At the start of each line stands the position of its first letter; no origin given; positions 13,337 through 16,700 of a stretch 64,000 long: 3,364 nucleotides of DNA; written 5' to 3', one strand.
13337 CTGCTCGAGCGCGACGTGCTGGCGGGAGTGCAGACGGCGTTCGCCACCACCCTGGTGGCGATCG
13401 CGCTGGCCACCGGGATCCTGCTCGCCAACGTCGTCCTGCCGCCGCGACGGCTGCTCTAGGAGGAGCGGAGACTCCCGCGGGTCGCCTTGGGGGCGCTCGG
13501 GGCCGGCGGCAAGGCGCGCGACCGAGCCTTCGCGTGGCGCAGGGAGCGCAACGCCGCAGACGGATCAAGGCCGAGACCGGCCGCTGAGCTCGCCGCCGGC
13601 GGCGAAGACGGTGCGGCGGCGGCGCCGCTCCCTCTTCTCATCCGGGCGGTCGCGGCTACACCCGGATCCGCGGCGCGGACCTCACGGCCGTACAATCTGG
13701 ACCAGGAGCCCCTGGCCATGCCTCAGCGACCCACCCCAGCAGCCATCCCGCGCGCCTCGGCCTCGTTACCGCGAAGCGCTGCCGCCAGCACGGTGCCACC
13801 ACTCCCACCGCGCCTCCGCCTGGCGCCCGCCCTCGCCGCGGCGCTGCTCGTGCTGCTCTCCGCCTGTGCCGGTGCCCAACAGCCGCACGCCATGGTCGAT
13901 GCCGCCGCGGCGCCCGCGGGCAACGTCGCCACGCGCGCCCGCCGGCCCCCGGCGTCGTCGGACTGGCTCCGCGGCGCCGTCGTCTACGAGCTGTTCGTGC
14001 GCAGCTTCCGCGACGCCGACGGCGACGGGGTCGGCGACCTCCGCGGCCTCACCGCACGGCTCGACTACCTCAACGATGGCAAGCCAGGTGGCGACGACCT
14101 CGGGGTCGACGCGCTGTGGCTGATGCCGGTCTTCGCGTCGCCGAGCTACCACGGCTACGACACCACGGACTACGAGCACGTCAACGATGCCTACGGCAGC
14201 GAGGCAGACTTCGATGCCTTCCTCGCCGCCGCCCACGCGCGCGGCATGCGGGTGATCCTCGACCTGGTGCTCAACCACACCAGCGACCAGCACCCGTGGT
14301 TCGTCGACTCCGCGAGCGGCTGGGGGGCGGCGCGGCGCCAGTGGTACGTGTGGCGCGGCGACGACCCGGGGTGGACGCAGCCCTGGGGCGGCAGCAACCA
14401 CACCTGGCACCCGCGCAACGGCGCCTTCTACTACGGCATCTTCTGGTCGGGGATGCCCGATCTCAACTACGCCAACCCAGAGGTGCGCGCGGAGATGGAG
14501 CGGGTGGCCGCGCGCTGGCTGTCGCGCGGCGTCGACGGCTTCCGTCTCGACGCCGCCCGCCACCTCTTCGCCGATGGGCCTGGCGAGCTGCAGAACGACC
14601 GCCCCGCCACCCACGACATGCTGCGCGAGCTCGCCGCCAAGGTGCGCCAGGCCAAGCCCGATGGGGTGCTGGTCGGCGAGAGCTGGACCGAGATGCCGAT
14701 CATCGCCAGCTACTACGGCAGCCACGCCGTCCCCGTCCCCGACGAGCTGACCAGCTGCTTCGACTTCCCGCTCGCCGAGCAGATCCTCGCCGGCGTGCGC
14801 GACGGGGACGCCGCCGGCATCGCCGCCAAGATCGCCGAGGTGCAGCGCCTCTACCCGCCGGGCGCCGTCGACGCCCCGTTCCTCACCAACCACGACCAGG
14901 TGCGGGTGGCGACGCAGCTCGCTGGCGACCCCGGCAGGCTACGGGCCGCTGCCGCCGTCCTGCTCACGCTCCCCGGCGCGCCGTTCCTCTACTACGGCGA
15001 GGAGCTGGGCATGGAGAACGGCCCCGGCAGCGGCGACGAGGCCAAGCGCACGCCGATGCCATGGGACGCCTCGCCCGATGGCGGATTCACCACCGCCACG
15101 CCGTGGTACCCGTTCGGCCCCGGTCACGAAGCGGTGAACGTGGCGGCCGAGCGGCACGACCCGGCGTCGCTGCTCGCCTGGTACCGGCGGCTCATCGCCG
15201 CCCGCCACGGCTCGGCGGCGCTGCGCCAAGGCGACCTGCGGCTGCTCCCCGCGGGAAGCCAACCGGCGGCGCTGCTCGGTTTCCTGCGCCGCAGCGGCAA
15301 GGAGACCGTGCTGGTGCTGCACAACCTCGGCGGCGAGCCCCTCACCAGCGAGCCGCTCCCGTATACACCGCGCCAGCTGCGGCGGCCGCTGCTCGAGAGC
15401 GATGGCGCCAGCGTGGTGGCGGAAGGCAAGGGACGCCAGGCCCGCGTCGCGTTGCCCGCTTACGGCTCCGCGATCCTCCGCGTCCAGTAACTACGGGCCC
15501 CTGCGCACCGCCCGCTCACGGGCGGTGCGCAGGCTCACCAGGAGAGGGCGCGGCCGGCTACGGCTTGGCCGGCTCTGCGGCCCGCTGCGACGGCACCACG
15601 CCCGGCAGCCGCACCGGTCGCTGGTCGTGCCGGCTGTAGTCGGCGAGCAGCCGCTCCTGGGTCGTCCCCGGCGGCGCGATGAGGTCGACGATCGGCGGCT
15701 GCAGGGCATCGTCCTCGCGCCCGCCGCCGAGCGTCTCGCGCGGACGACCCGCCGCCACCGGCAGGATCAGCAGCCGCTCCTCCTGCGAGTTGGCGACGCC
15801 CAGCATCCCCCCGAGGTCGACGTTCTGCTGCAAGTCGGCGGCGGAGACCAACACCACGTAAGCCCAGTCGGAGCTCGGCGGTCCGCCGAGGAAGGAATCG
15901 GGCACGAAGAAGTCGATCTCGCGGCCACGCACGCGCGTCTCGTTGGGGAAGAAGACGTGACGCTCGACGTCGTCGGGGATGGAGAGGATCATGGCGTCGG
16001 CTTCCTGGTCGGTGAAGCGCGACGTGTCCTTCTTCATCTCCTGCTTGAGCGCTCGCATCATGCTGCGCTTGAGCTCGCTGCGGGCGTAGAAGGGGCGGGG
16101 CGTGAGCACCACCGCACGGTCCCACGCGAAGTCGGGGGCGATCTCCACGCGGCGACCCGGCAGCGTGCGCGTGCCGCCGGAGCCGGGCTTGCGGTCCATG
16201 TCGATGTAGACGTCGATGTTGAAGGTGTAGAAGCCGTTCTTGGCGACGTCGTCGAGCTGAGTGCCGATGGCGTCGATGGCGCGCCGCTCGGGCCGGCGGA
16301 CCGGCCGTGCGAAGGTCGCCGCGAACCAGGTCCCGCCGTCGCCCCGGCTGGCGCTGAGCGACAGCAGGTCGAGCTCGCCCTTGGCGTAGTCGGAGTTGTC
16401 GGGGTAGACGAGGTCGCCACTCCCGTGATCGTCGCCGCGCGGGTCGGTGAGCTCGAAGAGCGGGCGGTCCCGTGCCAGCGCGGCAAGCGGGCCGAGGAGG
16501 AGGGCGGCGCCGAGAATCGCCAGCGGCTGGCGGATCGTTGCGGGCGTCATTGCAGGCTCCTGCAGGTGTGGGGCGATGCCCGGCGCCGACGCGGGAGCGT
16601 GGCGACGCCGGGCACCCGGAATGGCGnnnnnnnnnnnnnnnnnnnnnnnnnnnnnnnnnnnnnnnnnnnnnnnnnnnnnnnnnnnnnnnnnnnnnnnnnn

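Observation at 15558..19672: Large OM beta-barrel sandwiched between two paralogous secreted proteins inside an alpha-glucan locus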

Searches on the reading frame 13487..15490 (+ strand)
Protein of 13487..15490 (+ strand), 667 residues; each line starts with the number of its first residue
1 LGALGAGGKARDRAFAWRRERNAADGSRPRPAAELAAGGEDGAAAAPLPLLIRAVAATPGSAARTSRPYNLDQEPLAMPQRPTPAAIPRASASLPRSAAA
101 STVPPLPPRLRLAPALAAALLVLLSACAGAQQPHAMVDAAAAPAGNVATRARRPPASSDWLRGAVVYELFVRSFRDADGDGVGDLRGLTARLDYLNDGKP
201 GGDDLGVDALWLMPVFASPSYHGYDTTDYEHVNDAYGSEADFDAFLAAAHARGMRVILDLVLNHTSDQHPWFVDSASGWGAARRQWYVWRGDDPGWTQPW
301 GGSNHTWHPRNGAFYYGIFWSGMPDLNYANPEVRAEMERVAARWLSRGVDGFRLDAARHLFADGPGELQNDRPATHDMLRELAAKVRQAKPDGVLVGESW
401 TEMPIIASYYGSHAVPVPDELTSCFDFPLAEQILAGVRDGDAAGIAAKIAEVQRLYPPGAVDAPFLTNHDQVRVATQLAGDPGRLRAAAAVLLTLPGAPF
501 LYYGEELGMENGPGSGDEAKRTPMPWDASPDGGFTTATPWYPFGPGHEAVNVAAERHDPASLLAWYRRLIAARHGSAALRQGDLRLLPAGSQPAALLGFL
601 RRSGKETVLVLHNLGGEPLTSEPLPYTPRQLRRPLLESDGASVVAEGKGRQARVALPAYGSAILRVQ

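Call 4: search_protein_families(library=pfam, proteins=[window:13487-15490:+], max_evalue=0.01)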
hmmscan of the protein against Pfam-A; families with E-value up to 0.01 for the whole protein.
window:13487-15490:+ (667 aa): 4 families
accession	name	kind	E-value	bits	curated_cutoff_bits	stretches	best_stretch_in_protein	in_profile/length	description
PF00128.31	Alpha-amylase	-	6.3e-97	326.1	22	1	169-582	2-446/446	Alpha amylase, catalytic domain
PF23915.1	SusG_C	-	2.2e-06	28.3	27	1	598-663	3-62/62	Alpha-amylase SusG C-terminal domain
PF11941.14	DUF3459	-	6.4e-05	23.7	22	1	565-652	1-78/90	Domain of unknown function (DUF3459)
PF16657.11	Malt_amylase_C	-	0.0022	18.5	27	1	582-663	1-75/75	Maltogenic Amylase, C-terminal domain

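Call 80: search_protein_families(library=ncbifam, proteins=[window:13718-15490:+], max_evalue=0.00001)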
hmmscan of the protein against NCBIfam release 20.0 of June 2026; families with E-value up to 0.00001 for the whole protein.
window:13718-15490:+ (590 aa): 33 families (the best 25 are shown)
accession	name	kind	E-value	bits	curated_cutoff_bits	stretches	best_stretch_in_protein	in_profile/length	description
TIGR02456.1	treS_nterm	equivalog_domain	2.8e-103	346.2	678.35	2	83-395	2-309/539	maltose alpha-D-glucosyltransferase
NF051899.1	BetGalacBglAAgro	equivalog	5.2e-85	285.9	900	2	82-299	1-216/537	beta-galactosidase BglA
TIGR02403.1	trehalose_treC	equivalog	2e-81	274.3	799.05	2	85-434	3-365/544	alpha,alpha-phosphotrehalase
NF008183.0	PRK10933.1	subfamily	2.1e-77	261.1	535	2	81-434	5-370/551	alpha,alpha-phosphotrehalase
NF008051.0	PRK10785.1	equivalog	2.2e-54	184.7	568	2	106-325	176-376/607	maltodextrin glucosidase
NF041321.1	Alpha-amyl_MalA_Halo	equivalog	1.9e-46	158.8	875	1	61-433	234-556/666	alpha-amylase MalA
NF041090.1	Cyc-maltodext_AglB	equivalog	3.8e-43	148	540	1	106-451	62-348/470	cyclomaltodextrinase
NF011083.0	PRK14510.1-2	equivalog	1.1e-28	99.3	1322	1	106-405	220-497/1186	bifunctional glycogen debranching protein GlgX/4-alpha-glucanotransferase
TIGR02402.1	trehalose_TreZ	equivalog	3e-23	81.9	538.8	1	84-188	92-186/545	malto-oligosyltrehalose trehalohydrolase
NF007060.0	PRK09505.2-5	equivalog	3.6e-20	71.5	790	1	105-188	231-322/690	alpha-amylase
NF007059.0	PRK09505.2-4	equivalog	1.9e-17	62.8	865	1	106-189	226-317/683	alpha-amylase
NF007052.0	PRK09505.1-2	equivalog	4.4e-17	61.5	749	1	106-189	226-317/677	alpha-amylase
NF007051.0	PRK09505.1-1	equivalog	6.6e-16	57.4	864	1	106-189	236-327/686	alpha-amylase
TIGR02401.1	trehalose_TreY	equivalog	1.1e-15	57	498.65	1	126-196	26-101/838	malto-oligosyltrehalose synthase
NF007054.0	PRK09505.1-4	equivalog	1.8e-15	56.3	1385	1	106-189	226-317/676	alpha-amylase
NF007053.0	PRK09505.1-3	equivalog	3.1e-15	55.4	1269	1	106-189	228-319/687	alpha-amylase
NF007057.0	PRK09505.2-2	equivalog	4.1e-14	51.7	931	1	139-189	277-327/694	alpha-amylase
NF007058.0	PRK09505.2-3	equivalog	1.8e-13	49.5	897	1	106-188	247-337/742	alpha-amylase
NF007055.0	PRK09505.1-6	equivalog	2.4e-13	49.2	1458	1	105-189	224-316/675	alpha-amylase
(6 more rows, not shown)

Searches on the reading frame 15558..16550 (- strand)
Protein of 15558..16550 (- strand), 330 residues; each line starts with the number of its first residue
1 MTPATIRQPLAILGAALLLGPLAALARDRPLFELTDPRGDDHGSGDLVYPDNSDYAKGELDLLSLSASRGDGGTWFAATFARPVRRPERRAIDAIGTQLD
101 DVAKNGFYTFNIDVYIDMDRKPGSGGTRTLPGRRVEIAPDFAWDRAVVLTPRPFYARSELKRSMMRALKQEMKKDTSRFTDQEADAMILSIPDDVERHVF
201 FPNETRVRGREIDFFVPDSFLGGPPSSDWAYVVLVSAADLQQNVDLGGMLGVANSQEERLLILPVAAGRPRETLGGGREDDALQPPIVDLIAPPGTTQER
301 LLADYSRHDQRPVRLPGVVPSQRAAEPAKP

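Call 4: search_protein_families(library=pfam, proteins=[window:15558-16550:-], max_evalue=0.01)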
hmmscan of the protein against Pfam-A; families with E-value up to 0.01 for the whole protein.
window:15558-16550:- (330 aa): 1 family
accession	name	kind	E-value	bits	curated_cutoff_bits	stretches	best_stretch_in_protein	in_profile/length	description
PF09985.14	Glucodextran_C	-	6.3e-33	114.6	22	1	31-312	1-223/228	C-terminal binding-module, SLH-like, of glucodextranase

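Call 5: search_protein_families(library=ncbifam, proteins=[window:15558-16550:-], max_evalue=0.01)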
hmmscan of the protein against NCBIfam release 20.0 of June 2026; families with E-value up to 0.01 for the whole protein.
window:15558-16550:- (330 aa): 0 families

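Call 47: search_solved_structures(query=window:15558-16550:-, max_evalue=1, show_alignments=1)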
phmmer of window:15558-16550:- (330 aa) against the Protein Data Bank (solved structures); distinct sequences matched with E-value up to 1: 1.
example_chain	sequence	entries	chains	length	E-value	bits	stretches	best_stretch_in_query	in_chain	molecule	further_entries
1ug9_A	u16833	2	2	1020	0.0005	22.4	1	33-88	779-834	glucodextranase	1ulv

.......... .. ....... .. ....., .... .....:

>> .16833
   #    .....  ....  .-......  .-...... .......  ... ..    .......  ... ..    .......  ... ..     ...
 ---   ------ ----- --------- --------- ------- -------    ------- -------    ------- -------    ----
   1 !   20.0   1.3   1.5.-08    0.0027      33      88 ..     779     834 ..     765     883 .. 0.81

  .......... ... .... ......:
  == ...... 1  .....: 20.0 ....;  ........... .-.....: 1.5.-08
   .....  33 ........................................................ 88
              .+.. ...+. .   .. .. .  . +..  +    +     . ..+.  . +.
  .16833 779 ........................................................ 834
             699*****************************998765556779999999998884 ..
